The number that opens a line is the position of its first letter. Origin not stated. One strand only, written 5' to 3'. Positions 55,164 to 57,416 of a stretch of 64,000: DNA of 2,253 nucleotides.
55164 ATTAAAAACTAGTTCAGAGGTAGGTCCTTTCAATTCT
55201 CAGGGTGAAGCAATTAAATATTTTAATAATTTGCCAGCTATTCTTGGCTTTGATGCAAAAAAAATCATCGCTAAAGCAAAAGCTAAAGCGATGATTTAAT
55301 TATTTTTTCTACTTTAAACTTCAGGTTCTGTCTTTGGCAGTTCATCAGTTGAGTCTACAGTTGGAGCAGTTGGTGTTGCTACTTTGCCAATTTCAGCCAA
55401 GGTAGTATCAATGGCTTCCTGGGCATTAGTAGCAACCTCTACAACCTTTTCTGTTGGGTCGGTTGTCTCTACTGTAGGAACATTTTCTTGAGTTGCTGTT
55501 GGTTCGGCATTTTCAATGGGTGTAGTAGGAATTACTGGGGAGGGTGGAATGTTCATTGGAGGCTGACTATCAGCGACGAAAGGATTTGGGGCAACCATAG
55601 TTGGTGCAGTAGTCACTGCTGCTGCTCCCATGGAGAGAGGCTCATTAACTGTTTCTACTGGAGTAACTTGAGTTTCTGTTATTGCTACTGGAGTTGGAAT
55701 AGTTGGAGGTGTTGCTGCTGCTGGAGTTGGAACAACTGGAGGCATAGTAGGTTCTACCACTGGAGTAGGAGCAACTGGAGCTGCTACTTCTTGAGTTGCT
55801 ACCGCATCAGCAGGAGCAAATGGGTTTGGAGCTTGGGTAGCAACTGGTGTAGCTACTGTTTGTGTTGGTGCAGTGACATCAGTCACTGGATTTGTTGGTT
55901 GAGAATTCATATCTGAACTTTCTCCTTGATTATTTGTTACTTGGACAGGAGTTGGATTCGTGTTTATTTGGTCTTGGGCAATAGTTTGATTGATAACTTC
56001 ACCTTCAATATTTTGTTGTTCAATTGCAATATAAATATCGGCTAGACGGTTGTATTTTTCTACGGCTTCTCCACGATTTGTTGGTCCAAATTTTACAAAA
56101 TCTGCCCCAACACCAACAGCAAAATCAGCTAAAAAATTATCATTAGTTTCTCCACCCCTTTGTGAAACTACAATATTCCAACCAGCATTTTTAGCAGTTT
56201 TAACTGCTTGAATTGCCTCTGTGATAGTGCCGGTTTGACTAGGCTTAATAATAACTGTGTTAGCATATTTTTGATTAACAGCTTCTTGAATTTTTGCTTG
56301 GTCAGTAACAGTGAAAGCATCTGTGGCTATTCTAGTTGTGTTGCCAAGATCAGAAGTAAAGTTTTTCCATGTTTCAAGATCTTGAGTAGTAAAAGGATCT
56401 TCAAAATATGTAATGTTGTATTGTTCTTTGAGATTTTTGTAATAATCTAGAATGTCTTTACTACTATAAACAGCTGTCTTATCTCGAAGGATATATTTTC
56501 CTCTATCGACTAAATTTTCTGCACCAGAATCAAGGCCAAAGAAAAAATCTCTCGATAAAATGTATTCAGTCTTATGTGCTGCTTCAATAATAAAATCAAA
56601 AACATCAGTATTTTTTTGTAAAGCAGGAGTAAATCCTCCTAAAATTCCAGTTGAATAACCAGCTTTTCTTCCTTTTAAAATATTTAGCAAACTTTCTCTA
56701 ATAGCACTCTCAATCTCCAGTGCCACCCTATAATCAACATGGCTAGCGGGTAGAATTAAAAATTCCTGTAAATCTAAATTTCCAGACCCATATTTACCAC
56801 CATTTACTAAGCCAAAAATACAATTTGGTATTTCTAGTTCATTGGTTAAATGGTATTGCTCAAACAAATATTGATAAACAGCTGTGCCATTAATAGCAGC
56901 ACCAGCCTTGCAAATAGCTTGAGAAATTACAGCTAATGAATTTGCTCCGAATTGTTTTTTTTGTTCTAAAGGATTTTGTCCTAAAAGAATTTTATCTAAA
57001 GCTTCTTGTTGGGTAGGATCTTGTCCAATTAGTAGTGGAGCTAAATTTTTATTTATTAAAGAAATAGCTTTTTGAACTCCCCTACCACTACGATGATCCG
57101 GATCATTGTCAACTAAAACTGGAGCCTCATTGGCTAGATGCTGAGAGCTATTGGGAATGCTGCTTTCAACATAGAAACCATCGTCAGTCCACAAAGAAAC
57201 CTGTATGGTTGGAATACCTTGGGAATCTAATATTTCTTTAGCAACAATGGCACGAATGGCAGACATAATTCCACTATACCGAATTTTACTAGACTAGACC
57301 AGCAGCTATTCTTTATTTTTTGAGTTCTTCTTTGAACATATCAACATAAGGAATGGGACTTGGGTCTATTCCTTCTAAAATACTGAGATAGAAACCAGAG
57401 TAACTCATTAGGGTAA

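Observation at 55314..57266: Enolase homologue with substituted catalytic residues and a ~220-aa Pro/Thr-rich surface-like tail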

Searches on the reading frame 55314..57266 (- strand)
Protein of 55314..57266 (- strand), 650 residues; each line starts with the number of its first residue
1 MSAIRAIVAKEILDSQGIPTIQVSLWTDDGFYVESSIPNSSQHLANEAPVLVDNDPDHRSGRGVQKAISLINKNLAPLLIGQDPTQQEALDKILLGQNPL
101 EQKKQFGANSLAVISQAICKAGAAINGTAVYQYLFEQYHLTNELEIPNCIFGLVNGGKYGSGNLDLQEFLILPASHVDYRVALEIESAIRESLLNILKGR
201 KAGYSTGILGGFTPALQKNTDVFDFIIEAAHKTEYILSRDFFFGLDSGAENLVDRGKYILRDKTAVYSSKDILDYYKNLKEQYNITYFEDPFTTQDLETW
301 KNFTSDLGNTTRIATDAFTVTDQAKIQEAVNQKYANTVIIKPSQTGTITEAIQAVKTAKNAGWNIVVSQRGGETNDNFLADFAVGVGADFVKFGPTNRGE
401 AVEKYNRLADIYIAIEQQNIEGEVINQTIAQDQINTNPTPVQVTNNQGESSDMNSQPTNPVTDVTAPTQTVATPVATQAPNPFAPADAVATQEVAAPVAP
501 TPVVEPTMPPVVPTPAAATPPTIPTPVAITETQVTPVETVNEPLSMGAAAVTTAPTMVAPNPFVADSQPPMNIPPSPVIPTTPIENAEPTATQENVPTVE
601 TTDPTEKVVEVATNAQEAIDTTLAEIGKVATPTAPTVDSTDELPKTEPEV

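Call 3: search_protein_families(library=pfam, proteins=[window:55314-57266:-], max_evalue=0.01)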
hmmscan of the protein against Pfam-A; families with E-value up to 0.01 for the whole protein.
window:55314-57266:- (650 aa): 4 families
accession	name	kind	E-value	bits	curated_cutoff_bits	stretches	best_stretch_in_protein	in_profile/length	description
PF00113.28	Enolase_C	-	6.1e-59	200.2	21.5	1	146-412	4-278/296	Enolase, C-terminal TIM barrel domain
PF03952.21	Enolase_N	-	3.2e-30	105.4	35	1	4-134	1-131/131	Enolase, N-terminal domain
PF13378.12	MR_MLE_C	-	6e-08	33.1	29.4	1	256-367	44-152/219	Enolase C-terminal domain-like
PF07476.17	MAAL_C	-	0.001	18.8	27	1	295-375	124-203/249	Methylaspartate ammonia-lyase C-terminus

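Call 4: search_solved_structures(query=window:55314-57266:-, show_alignments=2, max_evalue=0.001)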
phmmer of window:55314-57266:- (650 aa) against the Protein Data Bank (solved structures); distinct sequences matched with E-value up to 0.001: 67 (the best 60 are shown).
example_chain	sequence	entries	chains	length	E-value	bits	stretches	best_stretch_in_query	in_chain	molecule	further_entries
9x4f_A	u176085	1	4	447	1.1e-74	255.5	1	4-411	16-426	Alpha-enolase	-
2psn_A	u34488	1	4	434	1.1e-74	255.5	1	4-411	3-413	Alpha-enolase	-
3b97_A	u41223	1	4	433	1.5e-74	255.1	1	5-411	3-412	Alpha-enolase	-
6nb2_A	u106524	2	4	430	1.6e-72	248.4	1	4-411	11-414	Enolase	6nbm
4za0_A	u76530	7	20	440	1.3e-71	245.4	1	4-411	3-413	Gamma-enolase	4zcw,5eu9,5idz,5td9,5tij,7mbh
3ucc_A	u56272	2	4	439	1.3e-71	245.4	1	4-411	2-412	Gamma-enolase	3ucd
1te6_A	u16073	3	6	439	1.7e-71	245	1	4-411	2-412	Gamma enolase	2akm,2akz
3uje_A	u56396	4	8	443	1.7e-71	245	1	4-411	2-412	Gamma-enolase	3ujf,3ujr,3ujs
3h8a_A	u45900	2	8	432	8.1e-71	242.8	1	1-415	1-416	Enolase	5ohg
6d3q_A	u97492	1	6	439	8.6e-71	242.7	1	1-415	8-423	Enolase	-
6bfy_A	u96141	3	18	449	9.3e-71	242.6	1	1-415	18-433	Enolase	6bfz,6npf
1e9i_A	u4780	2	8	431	2.2e-70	241.4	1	4-415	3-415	ENOLASE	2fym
4a3r_A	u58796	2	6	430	2.4e-70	241.2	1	6-411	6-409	ENOLASE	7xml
4yws_A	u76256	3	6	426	4.3e-70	240.4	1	3-411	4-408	Enolase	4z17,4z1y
1iyx_A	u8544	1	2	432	9.2e-70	239.3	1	1-411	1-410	ENOLASE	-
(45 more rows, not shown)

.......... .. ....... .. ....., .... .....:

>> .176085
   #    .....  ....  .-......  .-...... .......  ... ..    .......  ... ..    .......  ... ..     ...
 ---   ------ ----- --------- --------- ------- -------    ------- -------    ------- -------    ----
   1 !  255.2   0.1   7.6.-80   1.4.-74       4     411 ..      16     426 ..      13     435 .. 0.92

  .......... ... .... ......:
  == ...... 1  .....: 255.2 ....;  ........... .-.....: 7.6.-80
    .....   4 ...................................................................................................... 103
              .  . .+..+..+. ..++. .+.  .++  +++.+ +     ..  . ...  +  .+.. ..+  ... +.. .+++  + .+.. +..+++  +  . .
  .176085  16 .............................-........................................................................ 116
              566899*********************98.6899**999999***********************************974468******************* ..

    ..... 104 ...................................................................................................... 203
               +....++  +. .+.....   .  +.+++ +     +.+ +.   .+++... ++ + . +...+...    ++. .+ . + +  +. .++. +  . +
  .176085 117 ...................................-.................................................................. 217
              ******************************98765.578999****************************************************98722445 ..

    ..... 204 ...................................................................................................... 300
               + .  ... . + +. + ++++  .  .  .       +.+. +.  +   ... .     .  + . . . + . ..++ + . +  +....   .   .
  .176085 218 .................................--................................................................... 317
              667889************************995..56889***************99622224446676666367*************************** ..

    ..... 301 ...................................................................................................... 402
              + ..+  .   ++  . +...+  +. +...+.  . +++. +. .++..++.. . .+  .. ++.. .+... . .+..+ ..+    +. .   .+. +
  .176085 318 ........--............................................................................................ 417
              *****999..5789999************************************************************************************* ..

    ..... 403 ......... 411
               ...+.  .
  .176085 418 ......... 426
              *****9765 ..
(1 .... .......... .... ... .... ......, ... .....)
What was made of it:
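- Checked: The best PDB matches are enolases, E=1e-74 (call 4).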
